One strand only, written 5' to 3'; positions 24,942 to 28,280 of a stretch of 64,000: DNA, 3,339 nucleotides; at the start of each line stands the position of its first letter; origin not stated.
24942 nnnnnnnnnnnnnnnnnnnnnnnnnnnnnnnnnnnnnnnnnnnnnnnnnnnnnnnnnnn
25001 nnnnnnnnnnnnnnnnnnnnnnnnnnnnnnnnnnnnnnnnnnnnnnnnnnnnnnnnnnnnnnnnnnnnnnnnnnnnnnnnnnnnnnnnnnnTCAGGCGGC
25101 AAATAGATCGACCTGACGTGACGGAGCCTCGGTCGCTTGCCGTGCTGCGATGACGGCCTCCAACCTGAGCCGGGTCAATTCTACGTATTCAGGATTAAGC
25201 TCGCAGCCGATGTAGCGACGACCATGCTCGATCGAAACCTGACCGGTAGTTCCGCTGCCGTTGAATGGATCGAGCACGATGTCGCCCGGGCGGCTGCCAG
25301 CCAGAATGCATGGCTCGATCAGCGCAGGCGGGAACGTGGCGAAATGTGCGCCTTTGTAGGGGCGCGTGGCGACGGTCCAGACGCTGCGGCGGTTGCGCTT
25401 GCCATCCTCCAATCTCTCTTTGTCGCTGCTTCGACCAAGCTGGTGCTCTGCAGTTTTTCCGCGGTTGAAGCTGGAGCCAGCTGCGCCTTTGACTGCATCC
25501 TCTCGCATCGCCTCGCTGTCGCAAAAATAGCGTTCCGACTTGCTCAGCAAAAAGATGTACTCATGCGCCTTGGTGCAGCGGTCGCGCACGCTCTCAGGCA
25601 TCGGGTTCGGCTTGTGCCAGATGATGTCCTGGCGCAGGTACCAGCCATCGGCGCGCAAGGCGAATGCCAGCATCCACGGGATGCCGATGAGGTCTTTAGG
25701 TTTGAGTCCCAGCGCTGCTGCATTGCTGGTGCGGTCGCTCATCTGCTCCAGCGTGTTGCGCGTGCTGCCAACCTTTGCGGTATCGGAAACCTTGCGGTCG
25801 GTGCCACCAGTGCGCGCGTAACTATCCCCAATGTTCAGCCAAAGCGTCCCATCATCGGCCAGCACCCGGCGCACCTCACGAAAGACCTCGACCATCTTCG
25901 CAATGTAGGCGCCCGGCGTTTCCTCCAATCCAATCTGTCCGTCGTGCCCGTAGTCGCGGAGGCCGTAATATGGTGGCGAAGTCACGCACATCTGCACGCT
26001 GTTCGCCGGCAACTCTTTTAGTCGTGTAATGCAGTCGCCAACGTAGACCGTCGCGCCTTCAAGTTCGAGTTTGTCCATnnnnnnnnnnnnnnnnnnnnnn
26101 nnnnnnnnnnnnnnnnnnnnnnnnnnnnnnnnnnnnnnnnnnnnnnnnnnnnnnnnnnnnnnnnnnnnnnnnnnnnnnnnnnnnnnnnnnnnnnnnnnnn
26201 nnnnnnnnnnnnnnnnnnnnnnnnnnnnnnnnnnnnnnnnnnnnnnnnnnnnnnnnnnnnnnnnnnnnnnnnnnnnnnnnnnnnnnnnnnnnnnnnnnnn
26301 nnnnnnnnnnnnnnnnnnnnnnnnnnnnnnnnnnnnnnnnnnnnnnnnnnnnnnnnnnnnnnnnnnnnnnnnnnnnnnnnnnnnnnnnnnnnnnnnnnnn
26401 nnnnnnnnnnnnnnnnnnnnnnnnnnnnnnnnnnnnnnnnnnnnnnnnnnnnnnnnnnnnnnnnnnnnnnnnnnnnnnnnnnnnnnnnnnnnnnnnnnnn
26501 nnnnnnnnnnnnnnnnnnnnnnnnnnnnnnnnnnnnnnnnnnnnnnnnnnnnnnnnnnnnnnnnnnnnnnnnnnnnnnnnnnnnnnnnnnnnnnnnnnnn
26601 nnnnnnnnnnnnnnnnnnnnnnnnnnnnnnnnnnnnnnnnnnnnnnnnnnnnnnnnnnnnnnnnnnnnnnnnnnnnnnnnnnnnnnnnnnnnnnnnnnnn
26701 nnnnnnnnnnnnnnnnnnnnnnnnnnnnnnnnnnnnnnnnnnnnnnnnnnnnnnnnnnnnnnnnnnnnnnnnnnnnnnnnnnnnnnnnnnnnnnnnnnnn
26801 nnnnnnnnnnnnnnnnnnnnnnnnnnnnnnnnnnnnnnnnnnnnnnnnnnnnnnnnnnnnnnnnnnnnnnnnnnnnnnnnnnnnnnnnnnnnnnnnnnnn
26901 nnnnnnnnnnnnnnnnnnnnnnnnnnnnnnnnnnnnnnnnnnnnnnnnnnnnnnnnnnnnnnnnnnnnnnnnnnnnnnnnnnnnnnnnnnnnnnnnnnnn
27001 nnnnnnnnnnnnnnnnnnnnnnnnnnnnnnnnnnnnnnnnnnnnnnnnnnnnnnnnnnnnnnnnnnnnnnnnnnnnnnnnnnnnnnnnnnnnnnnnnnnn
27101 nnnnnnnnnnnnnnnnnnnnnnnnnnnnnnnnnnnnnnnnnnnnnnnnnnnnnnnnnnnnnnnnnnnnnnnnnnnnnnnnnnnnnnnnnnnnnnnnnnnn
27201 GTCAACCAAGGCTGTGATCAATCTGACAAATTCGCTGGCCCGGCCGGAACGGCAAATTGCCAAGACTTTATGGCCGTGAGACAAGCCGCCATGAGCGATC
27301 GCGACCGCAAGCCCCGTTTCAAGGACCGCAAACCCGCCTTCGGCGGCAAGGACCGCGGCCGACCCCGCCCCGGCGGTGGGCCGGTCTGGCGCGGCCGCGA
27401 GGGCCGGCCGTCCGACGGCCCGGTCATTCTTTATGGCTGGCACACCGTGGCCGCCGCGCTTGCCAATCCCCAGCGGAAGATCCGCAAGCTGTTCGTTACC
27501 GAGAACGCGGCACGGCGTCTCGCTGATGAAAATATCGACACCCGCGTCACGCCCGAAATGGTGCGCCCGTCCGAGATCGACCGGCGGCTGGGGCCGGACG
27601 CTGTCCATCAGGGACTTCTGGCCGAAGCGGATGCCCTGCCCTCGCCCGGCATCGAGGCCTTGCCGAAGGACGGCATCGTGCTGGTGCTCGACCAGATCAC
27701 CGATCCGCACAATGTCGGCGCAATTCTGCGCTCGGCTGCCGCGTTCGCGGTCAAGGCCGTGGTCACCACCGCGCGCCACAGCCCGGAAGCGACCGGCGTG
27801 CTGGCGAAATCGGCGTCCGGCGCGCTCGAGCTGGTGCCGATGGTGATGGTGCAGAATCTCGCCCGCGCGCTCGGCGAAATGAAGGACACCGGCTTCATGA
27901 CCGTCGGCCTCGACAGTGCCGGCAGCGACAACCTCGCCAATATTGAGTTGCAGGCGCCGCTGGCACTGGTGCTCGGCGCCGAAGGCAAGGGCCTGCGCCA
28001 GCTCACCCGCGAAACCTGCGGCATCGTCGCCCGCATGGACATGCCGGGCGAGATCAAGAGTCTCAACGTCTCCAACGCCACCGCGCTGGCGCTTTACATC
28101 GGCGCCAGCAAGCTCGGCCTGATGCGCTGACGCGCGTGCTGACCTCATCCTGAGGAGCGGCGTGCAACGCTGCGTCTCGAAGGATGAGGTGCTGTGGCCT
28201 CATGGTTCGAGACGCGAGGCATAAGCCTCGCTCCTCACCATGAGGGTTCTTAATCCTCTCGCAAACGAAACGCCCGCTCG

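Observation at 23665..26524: Minimal integrase-less element that keeps both att ends and symmetric arm-type sites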

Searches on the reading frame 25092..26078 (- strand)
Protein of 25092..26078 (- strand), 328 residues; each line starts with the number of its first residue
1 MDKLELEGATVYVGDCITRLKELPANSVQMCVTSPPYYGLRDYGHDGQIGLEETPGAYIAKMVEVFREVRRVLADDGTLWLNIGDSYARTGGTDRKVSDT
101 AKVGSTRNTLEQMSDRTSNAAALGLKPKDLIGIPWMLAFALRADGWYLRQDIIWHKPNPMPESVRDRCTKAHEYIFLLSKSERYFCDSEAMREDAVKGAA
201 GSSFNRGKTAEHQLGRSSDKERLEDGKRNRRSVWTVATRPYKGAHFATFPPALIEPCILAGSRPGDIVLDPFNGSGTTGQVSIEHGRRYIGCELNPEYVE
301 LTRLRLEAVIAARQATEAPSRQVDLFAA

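Call 7: search_protein_families(library=pfam, proteins=[window:25092-26078:-], max_evalue=0.01)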
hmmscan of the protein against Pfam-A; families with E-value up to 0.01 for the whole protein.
window:25092-26078:- (328 aa): 1 family
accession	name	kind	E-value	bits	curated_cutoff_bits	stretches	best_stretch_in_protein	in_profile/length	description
PF01555.25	N6_N4_Mtase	-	3.8e-55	187.7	26.7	1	28-302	1-219/221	DNA methylase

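Call 9: search_protein_families(library=padloc, proteins=[window:25092-26078:-], max_evalue=0.1)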
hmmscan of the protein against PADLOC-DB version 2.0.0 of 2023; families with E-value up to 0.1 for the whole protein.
window:25092-26078:- (328 aa): 72 families (the best 25 are shown)
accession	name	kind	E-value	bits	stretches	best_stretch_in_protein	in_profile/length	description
PDLC03387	MTase_II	-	2.2e-112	372.9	1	6-312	9-281/289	Type II methyltransferase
PDLC03252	MTase_II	-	5e-84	280.7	2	7-199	89-272/365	Type II methyltransferase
PDLC03336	MTase_II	-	5.4e-54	181.9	2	10-192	30-191/421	Type II methyltransferase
PDLC03309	MTase_II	-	3.2e-38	129.6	3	45-193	119-265/353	Type II methyltransferase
PDLC03371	MTase_II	-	1.6e-37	127.5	2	139-308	105-254/260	Type II methyltransferase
PDLC03303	MTase_II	-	2.3e-36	123.5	3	11-92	6-87/668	Type II methyltransferase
PDLC03353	MTase_II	-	2.2e-35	120.5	2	140-308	101-252/260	Type II methyltransferase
PDLC03316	MTase_II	-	4.5e-33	112.8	2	22-89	49-116/390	Type II methyltransferase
PDLC03216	MTase_II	-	1.3e-31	108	2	138-316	106-265/364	Type II methyltransferase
PDLC03738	oMTase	-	8.2e-30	101.7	2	140-313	117-272/376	orphan methyltransferase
PDLC03299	MTase_II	-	1.8e-29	101.2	2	233-308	180-259/296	Type II methyltransferase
PDLC03265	MTase_II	-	4.5e-26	90.1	2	232-310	253-332/333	Type II methyltransferase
PDLC03350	MTase_II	-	9e-25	85.7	2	224-312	212-301/312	Type II methyltransferase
PDLC03259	MTase_II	-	1.2e-22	78.3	2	11-91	6-85/423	Type II methyltransferase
PDLC03320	MTase_II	-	2.1e-22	77.6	2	150-317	124-285/289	Type II methyltransferase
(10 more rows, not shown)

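Call 10: search_protein_families(library=ncbifam, proteins=[window:25092-26078:-], max_evalue=0.1)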
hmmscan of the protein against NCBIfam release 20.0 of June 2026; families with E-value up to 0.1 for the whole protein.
window:25092-26078:- (328 aa): 6 families
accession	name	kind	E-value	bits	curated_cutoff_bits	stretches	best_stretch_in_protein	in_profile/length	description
NF050803.1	DnaMtaseCcrMCaul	equivalog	1.2e-30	106.6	830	2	140-316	100-257/350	adenine-specific DNA-methyltransferase CcrM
NF008572.0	PRK11524.1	equivalog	1.4e-22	80.1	292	2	245-308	195-258/294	adenine-specific DNA-methyltransferase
NF010253.0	PRK13699.1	subfamily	6.5e-16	58.7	244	2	241-318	138-217/226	DNA methyltransferase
NF045667.1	MTase_DVU1556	equivalog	0.00029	20.3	155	0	61-111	99-146/213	DVU_1556 family methyltransferase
TIGR01177.1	TIGR01177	hypoth_equivalog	0.0083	15.5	316.55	1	259-307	177-225/330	TIGR01177 family methyltransferase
NF041820.1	daptide_MTase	equivalog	0.034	13.6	175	0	64-119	125-180/243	daptide-type RiPP biosynthesis methyltransferase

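Call 12: find_encoding_contigs(protein=window:25092-26078:-, flank=10000, max_places=10)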
Protein window:25092-26078:- (328 aa): 1 contig read that carries it; 1 place shown.
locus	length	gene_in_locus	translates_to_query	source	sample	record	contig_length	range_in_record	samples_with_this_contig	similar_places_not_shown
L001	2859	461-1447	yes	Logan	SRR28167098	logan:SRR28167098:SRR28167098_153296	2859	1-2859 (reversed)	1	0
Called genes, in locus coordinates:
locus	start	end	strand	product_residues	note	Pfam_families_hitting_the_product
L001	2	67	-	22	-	?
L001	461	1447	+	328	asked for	PF01555:N6_N4_Mtase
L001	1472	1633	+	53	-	-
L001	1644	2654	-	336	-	-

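Call 61: search_protein_families(library=phrogs, proteins=[window:25092-26078:-], max_evalue=0.01)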
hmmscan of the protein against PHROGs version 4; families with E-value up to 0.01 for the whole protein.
window:25092-26078:- (328 aa): 13 families
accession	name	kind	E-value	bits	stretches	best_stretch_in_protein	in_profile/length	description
phrog_67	-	other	3.5e-86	291.8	1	7-316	122-353/743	DNA methyltransferase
phrog_498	-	other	1.1e-25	91.3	1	136-312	285-426/633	DNA methyltransferase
phrog_3008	-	other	2.8e-21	76.9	1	200-313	133-218/244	DNA methyltransferase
phrog_12517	-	unknown function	3.7e-13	50.3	2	244-309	85-150/316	-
phrog_6952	-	other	1.3e-10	42.4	1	233-308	101-177/181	DNA methyltransferase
phrog_6025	-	other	2.1e-10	41.5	1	6-161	9-115/192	DNA methyltransferase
phrog_18293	-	other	1.8e-09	38.6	1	217-309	18-110/119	methyltransferase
phrog_8769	-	other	6.5e-09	36.5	1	263-307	10-54/71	methyltransferase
phrog_18146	-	other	1.1e-08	35.5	1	247-296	51-101/452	DNA methyltransferase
phrog_16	-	DNA, RNA and nucleotide metabolism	1.2e-07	31.3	1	204-301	816-904/986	DNA helicase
phrog_23148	-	unknown function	7.9e-05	23.7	1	245-310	85-150/165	-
phrog_12862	-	unknown function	0.00021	22.2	1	10-53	4-46/149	-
phrog_23085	-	unknown function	0.0029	18.2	1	245-303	44-102/138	-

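Call 72: find_related_loci(query=window:25092-26078:-, collection=viral_contigs, flank=10000)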
Query window:25092-26078:- (328 aa) in viral_contigs; peptide patterns used: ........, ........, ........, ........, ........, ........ (x = any residue, [..] = any of these).
596 stretches matched a pattern (row limit reached: there are more); 594 encode a relative of the query (tblastn E <= 1e-3); the best 80 are kept; 80 distinct loci.
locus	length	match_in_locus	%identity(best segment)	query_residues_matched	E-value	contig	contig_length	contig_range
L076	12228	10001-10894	74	11-306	1e-141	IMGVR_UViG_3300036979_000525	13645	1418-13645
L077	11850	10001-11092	58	9-327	4e-133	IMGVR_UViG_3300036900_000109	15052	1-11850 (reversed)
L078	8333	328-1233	64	1-307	4e-127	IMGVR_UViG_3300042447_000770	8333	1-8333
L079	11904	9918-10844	63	2-309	4e-126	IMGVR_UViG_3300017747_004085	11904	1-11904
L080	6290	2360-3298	62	1-325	1e-125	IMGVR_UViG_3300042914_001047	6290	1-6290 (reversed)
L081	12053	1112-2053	62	11-327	1e-124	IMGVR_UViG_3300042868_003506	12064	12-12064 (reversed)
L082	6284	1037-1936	65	11-309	1e-124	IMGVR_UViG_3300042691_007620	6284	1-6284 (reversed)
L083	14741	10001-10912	64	14-306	6e-124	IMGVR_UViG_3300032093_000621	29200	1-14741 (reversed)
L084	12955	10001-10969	60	1-312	4e-124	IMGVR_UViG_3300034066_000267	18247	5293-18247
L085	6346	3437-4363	63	10-305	5e-124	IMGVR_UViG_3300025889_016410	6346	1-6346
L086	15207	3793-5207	59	14-318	2e-123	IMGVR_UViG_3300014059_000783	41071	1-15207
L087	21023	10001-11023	58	1-326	3e-121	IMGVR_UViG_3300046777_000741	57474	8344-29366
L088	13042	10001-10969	62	4-309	2e-121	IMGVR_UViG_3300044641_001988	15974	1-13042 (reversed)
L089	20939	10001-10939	59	11-311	3e-121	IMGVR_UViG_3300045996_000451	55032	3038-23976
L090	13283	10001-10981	60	10-308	9e-121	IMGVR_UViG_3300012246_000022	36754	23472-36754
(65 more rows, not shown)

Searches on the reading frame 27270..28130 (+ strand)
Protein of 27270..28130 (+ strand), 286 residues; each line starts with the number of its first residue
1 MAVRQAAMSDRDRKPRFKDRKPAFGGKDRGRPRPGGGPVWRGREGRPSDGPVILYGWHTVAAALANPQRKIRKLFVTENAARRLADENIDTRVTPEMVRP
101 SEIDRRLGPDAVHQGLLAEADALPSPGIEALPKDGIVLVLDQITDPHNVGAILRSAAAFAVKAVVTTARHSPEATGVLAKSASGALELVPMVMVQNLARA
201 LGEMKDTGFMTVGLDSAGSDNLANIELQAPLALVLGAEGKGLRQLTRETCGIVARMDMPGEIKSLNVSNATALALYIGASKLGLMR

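Call 32: find_encoding_contigs(protein=window:27270-28130:+, flank=10000, max_places=10)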
Protein window:27270-28130:+ (286 aa): no gene with exactly this product is on record in the collection.
